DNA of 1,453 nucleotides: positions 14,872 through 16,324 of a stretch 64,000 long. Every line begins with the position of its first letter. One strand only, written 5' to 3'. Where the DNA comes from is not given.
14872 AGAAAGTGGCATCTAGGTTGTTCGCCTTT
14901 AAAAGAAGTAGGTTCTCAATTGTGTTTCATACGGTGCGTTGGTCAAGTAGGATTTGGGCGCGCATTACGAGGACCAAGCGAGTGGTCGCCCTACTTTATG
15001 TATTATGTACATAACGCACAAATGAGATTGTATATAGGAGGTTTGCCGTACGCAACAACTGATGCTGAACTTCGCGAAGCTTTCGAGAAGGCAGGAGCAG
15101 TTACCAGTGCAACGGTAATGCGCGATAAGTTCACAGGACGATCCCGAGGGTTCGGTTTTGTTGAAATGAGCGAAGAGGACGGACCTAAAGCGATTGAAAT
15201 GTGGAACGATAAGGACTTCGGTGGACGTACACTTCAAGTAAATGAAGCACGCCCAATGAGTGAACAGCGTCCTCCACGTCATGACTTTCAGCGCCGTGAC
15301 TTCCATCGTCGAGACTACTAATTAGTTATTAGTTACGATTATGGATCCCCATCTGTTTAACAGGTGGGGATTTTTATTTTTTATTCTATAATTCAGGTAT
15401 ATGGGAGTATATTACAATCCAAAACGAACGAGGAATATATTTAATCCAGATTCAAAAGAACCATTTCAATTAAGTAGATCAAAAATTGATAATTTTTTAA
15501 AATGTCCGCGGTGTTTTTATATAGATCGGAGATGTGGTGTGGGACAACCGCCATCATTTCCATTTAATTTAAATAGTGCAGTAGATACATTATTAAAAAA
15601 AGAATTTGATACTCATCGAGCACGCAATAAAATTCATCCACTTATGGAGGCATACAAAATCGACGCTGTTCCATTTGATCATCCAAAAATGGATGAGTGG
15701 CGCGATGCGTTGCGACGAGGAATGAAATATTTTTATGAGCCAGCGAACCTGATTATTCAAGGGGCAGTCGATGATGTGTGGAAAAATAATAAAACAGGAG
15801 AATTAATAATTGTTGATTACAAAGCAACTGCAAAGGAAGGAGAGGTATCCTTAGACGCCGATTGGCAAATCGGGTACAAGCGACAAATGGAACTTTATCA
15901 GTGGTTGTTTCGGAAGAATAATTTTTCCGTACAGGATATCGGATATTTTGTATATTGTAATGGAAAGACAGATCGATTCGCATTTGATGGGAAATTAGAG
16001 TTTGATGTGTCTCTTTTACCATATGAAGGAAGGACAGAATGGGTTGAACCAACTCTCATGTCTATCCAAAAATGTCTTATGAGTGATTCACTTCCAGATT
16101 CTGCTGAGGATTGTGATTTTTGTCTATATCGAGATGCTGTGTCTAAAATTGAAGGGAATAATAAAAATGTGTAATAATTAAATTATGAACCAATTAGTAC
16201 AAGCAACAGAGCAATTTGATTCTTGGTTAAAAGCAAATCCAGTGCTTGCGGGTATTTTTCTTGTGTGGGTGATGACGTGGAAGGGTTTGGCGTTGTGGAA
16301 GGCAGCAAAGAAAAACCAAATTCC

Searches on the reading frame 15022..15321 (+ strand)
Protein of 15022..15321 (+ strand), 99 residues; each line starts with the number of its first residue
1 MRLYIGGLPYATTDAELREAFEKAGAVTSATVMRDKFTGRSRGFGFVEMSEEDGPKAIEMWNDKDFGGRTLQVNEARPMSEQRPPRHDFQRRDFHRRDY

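Call 9: search_protein_families(library=pfam, proteins=[window:15022-15321:+], max_evalue=1)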
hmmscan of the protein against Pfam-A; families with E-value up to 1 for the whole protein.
window:15022-15321:+ (99 aa): 2 families
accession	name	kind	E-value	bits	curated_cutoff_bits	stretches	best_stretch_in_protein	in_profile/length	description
PF00076.28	RRM_1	-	2.5e-19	69.3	20.7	1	3-71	1-69/70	RNA recognition motif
PF16367.11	RRM_7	-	0.027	14.9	27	1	2-29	3-30/94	RNA recognition motif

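Call 11: find_related_loci(query=window:15022-15318:+, collection=genome_contigs, flank=3000)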
Query window:15022-15318:+ (99 aa) in genome_contigs; peptide patterns used: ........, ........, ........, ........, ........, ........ (x = any residue, [..] = any of these).
599 stretches matched a pattern (row limit reached: there are more); 37 encode a relative of the query (tblastn E <= 1e-3); 37 distinct loci.
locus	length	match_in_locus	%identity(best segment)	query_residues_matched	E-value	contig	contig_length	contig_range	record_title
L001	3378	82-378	96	1-99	7e-62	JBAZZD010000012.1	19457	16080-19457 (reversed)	MAG: Candidatus Paceibacterota bacterium isolate SO_2017_GW1_98 NODE_10767_length_19457_cov_4.427677_OW334_2017, whole g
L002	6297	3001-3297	90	1-99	3e-59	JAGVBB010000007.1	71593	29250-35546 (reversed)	MAG: Candidatus Paceibacterota bacterium isolate DeMMO6_41 c_000000005927, whole genome shotgun sequence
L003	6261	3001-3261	72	2-88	1e-38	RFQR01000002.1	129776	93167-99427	MAG: bacterium isolate WB4_3_0878 contig_100_1, whole genome shotgun sequence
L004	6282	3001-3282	71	2-94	4e-38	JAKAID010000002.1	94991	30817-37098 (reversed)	MAG: bacterium isolate WY3.bin161 NODE_327_length_94991_cov_4.781519, whole genome shotgun sequence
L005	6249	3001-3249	73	2-84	2e-36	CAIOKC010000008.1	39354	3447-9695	uncultured bacterium isolate LaPlata_bin-2928 genome assembly, contig: bin-2928:08/32, whole genome shotgun sequence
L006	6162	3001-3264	69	2-90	1e-36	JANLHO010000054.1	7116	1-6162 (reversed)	MAG: Patescibacteria group bacterium isolate P6-19 k99_433508, whole genome shotgun sequence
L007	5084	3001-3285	63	2-94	4e-36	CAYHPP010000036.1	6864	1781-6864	MAG TPA_asm: uncultured Candidatus Saccharibacteria bacterium isolate ERP119705_co14_552 genome assembly, contig: NODE_1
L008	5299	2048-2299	67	2-86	3e-35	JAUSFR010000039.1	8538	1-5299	MAG: bacterium isolate E14_maxbin.342_sub E14_k141_1256854, whole genome shotgun sequence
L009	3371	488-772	61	2-94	2e-35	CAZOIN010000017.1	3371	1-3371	MAG TPA_asm: uncultured Candidatus Saccharibacteria bacterium isolate binchicken_co203_272 genome assembly, contig: k141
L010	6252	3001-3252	66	2-86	3e-35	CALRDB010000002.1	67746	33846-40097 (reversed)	MAG: Candidatus Nomurabacteria bacterium isolate MaH-04nov19-108 genome assembly, contig: MaH-04nov19-C732, whole genome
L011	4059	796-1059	63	2-90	3e-34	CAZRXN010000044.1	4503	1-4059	MAG TPA_asm: uncultured Candidatus Saccharibacteria bacterium isolate SRP263527_co1_207 genome assembly, contig: NODE_18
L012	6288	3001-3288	59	2-94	5e-34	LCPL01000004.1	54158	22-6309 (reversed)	MAG: Parcubacteria group bacterium GW2011_GWC2_48_17 UY29_C0004, whole genome shotgun sequence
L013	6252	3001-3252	65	2-84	4e-33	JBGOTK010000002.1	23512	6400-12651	MAG: Candidatus Paceibacteria bacterium isolate OBJ_0618_7090110_164 k141_9954076_length_23512_cov_9.9911, whole genome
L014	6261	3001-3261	59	2-88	4e-32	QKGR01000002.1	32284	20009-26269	MAG: Candidatus Shapirobacteria bacterium isolate SZUA-533 scaffold_2807, whole genome shotgun sequence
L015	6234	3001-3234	67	2-78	3e-32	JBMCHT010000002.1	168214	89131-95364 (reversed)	MAG: Patescibacteria group bacterium isolate D1M01_139 NODE_16_length_168214_cov_9.537902, whole genome shotgun sequence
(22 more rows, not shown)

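Call 24: find_related_loci(query=A3, collection=metagenome_contigs, flank=1500)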
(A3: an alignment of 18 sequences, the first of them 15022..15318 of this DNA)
Query A3 (99 aa) in metagenome_contigs; peptide patterns used: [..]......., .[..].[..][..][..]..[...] (x = any residue, [..] = any of these).
600 stretches matched a pattern (row limit reached: there are more); 598 encode a relative of the query (tblastn E <= 1e-3); the best 80 are kept; 80 distinct loci.
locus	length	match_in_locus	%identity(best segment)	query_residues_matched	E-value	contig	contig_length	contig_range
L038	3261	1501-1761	63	2-88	6e-34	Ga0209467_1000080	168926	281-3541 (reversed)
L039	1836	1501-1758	63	2-86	1e-33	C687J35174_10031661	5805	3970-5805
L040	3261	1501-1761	64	2-88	1e-33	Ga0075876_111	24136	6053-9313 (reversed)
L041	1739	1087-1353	61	2-90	2e-33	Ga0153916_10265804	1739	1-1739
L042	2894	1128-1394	62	2-91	4e-33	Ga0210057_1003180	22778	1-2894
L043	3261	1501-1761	65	2-88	3e-32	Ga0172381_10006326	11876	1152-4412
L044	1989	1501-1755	60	2-86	2e-31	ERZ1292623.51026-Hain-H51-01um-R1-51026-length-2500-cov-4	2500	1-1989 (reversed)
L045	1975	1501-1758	60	2-87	2e-31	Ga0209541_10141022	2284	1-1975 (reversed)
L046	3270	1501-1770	57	2-97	9e-31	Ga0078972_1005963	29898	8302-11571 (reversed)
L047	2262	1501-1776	58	2-93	2e-30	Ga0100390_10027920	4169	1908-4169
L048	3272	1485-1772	57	2-98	3e-30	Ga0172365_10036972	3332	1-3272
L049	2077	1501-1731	62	8-84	1e-29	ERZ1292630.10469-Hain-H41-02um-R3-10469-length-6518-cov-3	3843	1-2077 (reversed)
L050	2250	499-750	59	2-85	8e-30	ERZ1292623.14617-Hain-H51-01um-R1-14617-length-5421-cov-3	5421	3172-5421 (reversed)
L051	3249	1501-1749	60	2-84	3e-29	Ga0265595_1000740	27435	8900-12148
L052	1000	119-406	54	2-98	6e-30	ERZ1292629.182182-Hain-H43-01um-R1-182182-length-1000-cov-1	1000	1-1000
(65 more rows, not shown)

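Call 50: find_homologous_proteins(query=window:15022-15318:+, max_evalue=1e-20)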
Query window:15022-15318:+ (99 aa): 2255 proteins with E <= 1e-20 among 7076 candidates; the best 120 are listed.
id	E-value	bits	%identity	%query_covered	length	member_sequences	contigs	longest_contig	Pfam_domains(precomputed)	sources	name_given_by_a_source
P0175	2.2e-59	216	98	100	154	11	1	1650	PF00076.29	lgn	-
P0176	3.3e-57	209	96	100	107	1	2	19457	PF00076.29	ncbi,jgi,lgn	ncbi:MAG: RNA-binding protein [Candidatus Paceibacterota bacterium]|jgi:RNA recognition motif-contai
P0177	6.9e-56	204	90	100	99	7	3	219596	PF00076.29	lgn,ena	-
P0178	5.9e-34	134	76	83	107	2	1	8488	PF00076.29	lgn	-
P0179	8.1e-34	134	73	85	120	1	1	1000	PF00076.29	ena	-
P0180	1.1e-33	133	72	88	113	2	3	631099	PF00076.29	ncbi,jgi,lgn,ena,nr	ncbi:RNA-binding protein [bacterium]|nr:RNA-binding protein [bacterium]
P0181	1.5e-33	133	70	90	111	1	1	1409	PF00076.29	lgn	-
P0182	2.1e-33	132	66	96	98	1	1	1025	PF00076.29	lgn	-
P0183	2.7e-33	132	70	94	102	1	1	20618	PF00076.29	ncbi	ncbi:MAG: RNA-binding protein [bacterium]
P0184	2.7e-33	132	71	89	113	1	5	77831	PF00076.29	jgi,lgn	jgi:RNA recognition motif-containing protein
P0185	2.7e-33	132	70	94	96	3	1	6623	PF00076.29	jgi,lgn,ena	-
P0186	3.3e-33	132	72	85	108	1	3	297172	PF00076.29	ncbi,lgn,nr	ncbi:MAG: RNA-binding protein [Patescibacteria group bacterium]|nr:RNA-binding protein [Patescibacte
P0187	3.9e-33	131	71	89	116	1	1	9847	PF00076.29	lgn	-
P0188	4.0e-33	131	68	93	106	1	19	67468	PF00076.29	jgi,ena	-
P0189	4.1e-33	131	68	91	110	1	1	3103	PF00076.29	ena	-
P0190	7.9e-33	130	71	85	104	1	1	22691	PF00076.29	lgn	-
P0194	1.2e-32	130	72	86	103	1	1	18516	PF00076.29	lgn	-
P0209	2.8e-32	129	73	85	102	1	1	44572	PF00076.29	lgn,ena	-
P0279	2.4e-31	126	64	98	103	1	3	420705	PF00076.29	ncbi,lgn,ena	-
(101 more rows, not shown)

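Call 51: find_encoding_contigs(protein=P0178, flank=1200, max_places=1)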
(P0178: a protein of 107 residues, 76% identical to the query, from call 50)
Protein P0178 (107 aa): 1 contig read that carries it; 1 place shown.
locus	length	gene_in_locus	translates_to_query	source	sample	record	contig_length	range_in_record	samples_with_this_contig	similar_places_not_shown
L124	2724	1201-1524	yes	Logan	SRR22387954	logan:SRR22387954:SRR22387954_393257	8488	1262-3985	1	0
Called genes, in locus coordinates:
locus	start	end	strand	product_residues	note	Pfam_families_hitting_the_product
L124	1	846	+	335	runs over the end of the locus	PF01087:GalP_UDP_transf (weak), PF16268:DUF4921 (faint), PF16285:DUF4931_N (weak)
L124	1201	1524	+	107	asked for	PF00076:RRM_1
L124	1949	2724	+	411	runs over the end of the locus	PF19425:Csd3_N2, PF01551:Peptidase_M23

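Call 52: find_encoding_contigs(protein=P0186, flank=1200, max_places=1)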
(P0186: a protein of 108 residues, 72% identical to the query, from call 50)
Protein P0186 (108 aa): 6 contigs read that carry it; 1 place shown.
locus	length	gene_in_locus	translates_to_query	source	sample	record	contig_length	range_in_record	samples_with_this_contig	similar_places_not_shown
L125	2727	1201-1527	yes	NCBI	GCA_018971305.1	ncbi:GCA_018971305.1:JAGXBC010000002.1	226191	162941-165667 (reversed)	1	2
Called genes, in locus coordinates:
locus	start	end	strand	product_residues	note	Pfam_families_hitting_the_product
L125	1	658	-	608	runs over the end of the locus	PF00009:GTP_EFTU, PF01926:MMR_HSR1 (weak), PF22042:EF-G_D2, PF03144:GTP_EFTU_D2, PF14492:EFG_III (weak), PF00679:EFG_C, PF21018:BipA_C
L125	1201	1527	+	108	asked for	PF00076:RRM_1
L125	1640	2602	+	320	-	-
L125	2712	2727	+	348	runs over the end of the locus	PF02646:RmuC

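Call 53: find_encoding_contigs(protein=P0184, flank=1200, max_places=1)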
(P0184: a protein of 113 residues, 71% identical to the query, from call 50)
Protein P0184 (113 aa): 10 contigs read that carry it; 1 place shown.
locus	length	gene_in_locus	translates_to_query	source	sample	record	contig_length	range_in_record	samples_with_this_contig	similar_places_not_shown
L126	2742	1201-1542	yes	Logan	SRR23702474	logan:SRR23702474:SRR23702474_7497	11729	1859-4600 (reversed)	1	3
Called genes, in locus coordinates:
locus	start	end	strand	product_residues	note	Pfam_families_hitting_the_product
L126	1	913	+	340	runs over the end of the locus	PF02540:NAD_synthase (faint), PF03054:tRNA_Me_trans, PF20259:tRNA_Me_trans_M, PF20258:tRNA_Me_trans_C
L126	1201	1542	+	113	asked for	PF00076:RRM_1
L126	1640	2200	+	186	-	PF04542:Sigma70_r2, PF08281:Sigma70_r4_2, PF04545:Sigma70_r4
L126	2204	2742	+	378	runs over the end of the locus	PF18915:DUF5667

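Call 54: find_encoding_contigs(protein=P0190, flank=1200, max_places=1)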
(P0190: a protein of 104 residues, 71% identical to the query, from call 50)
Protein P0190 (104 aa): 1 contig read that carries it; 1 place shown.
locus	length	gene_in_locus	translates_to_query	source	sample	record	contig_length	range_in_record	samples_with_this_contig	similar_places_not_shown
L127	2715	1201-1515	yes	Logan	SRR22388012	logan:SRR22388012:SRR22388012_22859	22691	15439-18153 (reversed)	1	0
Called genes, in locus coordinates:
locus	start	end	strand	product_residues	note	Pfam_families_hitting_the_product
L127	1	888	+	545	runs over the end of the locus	PF00932:LTD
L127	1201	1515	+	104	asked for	PF00076:RRM_1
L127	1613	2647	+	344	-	PF02646:RmuC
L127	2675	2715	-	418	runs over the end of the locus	PF00091:Tubulin, PF12327:FtsZ_C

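Call 59: find_encoding_contigs(protein=P0175, flank=1500, max_places=3)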
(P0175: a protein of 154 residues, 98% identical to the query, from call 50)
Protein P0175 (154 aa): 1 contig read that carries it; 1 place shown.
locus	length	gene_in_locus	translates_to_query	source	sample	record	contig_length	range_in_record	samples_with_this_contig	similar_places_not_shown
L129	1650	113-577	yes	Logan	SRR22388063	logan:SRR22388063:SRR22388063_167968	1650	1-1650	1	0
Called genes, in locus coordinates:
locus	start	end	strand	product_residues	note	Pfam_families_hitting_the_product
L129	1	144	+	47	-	?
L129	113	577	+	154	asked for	PF00076:RRM_1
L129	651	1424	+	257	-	PF12705:PDDEXK_1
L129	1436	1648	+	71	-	?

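Call 84: find_encoding_contigs(protein=P0209, flank=1000, max_places=1)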
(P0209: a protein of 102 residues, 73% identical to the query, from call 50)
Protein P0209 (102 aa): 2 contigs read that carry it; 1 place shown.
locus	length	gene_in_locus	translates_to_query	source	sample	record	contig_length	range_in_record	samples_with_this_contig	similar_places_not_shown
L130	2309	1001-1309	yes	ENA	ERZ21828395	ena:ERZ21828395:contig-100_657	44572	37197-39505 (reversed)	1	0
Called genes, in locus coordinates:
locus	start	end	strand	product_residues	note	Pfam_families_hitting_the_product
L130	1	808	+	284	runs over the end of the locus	-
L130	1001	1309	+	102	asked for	PF00076:RRM_1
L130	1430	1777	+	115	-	-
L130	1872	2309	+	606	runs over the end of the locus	PF00009:GTP_EFTU, PF01926:MMR_HSR1, PF22042:EF-G_D2, PF03144:GTP_EFTU_D2, PF14492:EFG_III (weak), PF00679:EFG_C, PF21018:BipA_C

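Call 85: find_encoding_contigs(protein=P0194, flank=1000, max_places=1)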
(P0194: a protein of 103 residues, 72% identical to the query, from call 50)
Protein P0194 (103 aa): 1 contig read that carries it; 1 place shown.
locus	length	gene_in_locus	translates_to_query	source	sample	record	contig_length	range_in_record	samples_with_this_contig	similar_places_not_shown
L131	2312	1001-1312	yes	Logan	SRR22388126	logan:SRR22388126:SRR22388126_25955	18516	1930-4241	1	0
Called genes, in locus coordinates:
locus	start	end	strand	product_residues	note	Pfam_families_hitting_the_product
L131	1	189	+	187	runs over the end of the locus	PF00578:AhpC-TSA, PF08534:Redoxin (weak), PF00085:Thioredoxin (weak)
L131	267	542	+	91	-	PF19029:DUF883_C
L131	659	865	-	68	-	-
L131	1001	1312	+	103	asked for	PF00076:RRM_1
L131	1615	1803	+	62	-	-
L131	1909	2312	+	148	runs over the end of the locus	PF01741:MscL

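Call 86: find_encoding_contigs(protein=P0279, flank=1000, max_places=1)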
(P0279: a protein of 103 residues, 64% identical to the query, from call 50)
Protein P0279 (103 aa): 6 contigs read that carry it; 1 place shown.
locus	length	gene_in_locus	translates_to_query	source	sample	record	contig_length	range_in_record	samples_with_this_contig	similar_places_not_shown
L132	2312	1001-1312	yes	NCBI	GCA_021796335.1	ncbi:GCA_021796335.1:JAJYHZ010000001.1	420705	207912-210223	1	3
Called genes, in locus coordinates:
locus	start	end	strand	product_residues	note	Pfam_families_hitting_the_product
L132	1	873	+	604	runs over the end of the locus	PF00009:GTP_EFTU, PF01926:MMR_HSR1 (weak), PF22042:EF-G_D2, PF03144:GTP_EFTU_D2, PF14492:EFG_III (weak), PF00679:EFG_C, PF21018:BipA_C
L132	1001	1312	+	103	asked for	PF00076:RRM_1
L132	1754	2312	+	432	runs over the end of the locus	PF13506:Glyco_transf_21, PF13641:Glyco_tranf_2_3, PF00535:Glycos_transf_2, PF03142:Chitin_synth_2, PF10111:Glyco_tranf_2_2, PF01644:Chitin_synth_1 (weak), PF13632:Glyco_trans_2_3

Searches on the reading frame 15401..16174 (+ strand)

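Call 9: search_protein_families(library=pfam, proteins=[window:15401-16174:+], max_evalue=1)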
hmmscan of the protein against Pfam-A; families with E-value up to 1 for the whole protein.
window:15401-16174:+ (257 aa): 2 families
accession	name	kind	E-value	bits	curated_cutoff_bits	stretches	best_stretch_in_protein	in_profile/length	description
PF12705.13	PDDEXK_1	-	8.5e-11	42.7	22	1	23-245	1-244/247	PD-(D/E)XK nuclease superfamily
PF12684.13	DUF3799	-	0.12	12.5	26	1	136-241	122-230/233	PDDEXK-like domain of unknown function (DUF3799)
